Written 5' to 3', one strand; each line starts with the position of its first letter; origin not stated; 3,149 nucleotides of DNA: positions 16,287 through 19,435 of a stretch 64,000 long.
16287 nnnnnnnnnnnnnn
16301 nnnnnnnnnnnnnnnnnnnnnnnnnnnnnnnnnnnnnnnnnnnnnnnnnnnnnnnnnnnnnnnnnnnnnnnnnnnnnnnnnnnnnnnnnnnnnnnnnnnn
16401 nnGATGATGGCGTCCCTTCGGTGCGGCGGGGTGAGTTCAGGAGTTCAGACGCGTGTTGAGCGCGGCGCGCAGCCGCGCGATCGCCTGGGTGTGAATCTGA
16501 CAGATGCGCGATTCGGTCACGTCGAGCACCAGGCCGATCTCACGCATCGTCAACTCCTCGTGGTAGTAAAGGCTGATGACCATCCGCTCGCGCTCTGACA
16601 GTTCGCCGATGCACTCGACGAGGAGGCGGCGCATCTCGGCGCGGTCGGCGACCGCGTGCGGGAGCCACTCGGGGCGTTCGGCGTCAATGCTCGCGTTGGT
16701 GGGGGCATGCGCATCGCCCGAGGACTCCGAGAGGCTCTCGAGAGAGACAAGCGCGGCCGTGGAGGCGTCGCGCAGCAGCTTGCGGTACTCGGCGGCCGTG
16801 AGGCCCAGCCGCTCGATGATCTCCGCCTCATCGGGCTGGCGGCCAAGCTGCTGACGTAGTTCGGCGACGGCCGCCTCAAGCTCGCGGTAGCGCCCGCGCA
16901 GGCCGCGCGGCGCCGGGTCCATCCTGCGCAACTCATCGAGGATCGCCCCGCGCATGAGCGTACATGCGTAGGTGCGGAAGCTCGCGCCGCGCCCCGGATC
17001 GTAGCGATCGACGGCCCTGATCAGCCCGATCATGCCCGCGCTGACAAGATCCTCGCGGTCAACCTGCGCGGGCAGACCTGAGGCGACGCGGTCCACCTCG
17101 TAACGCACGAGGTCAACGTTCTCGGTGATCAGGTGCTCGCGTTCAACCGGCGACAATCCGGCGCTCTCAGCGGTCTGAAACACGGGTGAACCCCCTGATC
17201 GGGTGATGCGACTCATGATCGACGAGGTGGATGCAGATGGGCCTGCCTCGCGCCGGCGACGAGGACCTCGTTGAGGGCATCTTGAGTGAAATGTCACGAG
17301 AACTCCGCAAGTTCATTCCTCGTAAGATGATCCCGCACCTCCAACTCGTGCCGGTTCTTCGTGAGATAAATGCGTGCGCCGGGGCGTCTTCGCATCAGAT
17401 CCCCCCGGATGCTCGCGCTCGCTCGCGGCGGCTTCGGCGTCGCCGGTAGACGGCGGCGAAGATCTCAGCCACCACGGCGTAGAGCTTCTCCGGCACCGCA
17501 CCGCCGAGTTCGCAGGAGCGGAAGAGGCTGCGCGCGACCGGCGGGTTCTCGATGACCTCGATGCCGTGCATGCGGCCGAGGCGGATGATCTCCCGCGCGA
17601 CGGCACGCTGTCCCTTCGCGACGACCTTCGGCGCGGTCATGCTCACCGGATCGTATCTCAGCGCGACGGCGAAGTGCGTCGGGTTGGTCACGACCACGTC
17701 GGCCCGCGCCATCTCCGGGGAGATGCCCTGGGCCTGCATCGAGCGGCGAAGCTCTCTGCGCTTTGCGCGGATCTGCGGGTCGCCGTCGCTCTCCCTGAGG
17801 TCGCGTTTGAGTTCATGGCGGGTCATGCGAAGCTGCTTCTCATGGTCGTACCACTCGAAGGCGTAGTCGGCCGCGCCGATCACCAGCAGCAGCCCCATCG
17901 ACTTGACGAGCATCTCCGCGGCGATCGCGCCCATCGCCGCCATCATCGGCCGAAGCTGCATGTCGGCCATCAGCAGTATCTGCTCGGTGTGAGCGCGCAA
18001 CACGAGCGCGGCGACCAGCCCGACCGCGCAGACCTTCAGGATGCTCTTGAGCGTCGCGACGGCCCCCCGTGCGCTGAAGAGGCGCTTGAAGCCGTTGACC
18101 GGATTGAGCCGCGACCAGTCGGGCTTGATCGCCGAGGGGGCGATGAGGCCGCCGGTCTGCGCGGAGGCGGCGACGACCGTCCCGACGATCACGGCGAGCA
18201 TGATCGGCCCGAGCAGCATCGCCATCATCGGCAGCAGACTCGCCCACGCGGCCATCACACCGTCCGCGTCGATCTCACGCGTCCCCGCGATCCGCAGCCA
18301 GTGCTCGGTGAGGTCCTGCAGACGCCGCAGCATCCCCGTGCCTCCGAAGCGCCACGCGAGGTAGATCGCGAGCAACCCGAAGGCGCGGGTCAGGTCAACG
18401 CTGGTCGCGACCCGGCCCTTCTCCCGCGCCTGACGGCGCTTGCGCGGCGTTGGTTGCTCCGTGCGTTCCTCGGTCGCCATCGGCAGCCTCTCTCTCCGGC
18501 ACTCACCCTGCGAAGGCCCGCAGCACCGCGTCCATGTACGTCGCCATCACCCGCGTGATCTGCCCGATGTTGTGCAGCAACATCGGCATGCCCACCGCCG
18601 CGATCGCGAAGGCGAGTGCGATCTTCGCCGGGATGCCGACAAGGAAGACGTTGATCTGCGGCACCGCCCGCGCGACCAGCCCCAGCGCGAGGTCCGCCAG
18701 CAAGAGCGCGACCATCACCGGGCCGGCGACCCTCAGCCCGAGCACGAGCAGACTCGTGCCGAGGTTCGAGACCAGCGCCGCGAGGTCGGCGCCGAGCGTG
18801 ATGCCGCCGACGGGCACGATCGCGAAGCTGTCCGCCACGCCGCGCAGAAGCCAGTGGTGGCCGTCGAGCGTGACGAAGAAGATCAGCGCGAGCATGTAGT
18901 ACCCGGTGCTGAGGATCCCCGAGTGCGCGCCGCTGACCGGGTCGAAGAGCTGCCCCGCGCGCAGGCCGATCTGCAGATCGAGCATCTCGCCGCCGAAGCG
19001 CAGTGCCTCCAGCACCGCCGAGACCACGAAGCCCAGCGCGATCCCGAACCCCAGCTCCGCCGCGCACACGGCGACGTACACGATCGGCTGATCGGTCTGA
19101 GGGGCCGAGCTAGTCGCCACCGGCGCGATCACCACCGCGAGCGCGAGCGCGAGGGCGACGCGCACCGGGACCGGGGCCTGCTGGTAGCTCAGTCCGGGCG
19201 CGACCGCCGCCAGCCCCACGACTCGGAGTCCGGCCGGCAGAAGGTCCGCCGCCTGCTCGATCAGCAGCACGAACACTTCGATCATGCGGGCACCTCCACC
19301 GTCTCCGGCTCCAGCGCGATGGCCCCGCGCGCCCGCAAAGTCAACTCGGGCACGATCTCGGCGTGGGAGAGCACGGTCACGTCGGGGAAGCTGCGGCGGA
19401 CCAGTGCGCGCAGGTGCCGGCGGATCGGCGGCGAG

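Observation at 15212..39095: Candidate undescribed system: a self-contained sigma54/sigma28 flagellar cascade (rpoN + DNA-binding-less activator + soluble kinase) encoded inside the flagellar cluster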

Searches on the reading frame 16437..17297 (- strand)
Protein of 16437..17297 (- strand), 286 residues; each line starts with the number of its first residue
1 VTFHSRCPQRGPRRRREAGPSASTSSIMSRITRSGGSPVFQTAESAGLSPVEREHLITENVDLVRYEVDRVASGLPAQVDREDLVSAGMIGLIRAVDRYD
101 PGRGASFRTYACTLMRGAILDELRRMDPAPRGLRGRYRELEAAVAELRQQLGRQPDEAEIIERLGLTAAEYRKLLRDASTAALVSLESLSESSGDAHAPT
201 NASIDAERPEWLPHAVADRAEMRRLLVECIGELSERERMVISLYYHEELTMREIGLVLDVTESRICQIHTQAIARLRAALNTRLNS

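Call 4: search_protein_families(library=pfam, proteins=[window:16437-17297:-])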
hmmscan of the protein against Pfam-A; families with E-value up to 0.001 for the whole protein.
window:16437-17297:- (286 aa): 4 families
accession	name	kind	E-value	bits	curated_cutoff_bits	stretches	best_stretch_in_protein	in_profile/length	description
PF04542.20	Sigma70_r2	-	1.9e-17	63.3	24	1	56-125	1-67/71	Sigma-70 region 2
PF04545.22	Sigma70_r4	-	6e-17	61.3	24.1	1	230-278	2-50/50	Sigma-70, region 4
PF04539.22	Sigma70_r3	-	6.6e-09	36.2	25.3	1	138-192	4-58/78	Sigma-70 region 3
PF08281.18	Sigma70_r4_2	-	1e-06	28.7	25.7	1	224-265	2-43/54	Sigma-70, region 4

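Call 8: search_protein_families(library=ncbifam, proteins=[window:16437-17297:-], max_evalue=0.01)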
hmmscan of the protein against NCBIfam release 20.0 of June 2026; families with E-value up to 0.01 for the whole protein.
window:16437-17297:- (286 aa): 87 families (the best 25 are shown)
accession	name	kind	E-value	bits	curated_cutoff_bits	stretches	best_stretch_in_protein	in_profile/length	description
TIGR02479.1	FliA_WhiG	subfamily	6.4e-75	251.7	189.6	1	57-280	2-223/224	FliA/WhiG family RNA polymerase sigma factor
NF004935.0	PRK06288.1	equivalog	3.9e-69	233.3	343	1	51-281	33-263/270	RNA polymerase sigma factor WhiG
NF005413.0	PRK06986.1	subfamily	6.5e-68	229.2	201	1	52-282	14-238/241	RNA polymerase sigma factor FliA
NF005809.0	PRK07670.1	equivalog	6.6e-57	192.9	326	1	54-282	26-252/255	FliA/WhiG family RNA polymerase sigma factor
NF004572.0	PRK05911.1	equivalog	2.8e-50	171.1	378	1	53-282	25-255/257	RNA polymerase sigma factor sigma-28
NF009091.0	PRK12427.1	equivalog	7.6e-41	140.3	339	1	46-279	10-230/233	FliA/WhiG family RNA polymerase sigma factor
TIGR02937.1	sigma70-ECF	superfamily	1.4e-32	112.6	42.9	1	53-280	3-165/165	sigma-70 family RNA polymerase sigma factor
TIGR02980.1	SigBFG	subfamily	1.9e-30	106.3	234.35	1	53-280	5-226/227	SigB/SigF/SigG family RNA polymerase sigma factor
NF005644.0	PRK07408.1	subfamily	4.6e-25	88.7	261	1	53-280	29-253/258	RNA polymerase sigma factor SigF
NF041931.2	MzaA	equivalog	2.8e-24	86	800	1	77-278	497-703/726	MZA anti-phage system associated sigma-70 family RNA polymerase sigma factor MzaA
TIGR02997.1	Sig70-cyanoRpoD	subfamily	5.8e-23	81.6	384.5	1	77-277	97-298/298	RNA polymerase sigma factor, RpoD/SigA family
NF005514.0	PRK07122.1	subfamily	1.6e-22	79.9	372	1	80-280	66-263/264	RNA polymerase sigma factor SigF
TIGR02393.1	RpoD_Cterm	equivalog_domain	3.6e-20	72.6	354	1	55-281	4-229/238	RNA polymerase sigma factor RpoD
NF005643.0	PRK07406.1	equivalog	3.3e-19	69.2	500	1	81-278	187-385/397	RNA polymerase sigma factor RpoD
TIGR02941.1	Sigma_B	equivalog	8.5e-19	68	315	1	78-280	53-253/255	RNA polymerase sigma factor SigB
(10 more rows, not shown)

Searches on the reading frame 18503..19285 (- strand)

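Call 4: search_protein_families(library=pfam, proteins=[window:18503-19285:-])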
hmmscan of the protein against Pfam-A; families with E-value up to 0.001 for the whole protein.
window:18503-19285:- (260 aa): 1 family
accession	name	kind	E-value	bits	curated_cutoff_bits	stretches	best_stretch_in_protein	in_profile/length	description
PF01311.25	Bac_export_1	-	5e-58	196.9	27.8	1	19-244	8-227/230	Bacterial export proteins, family 1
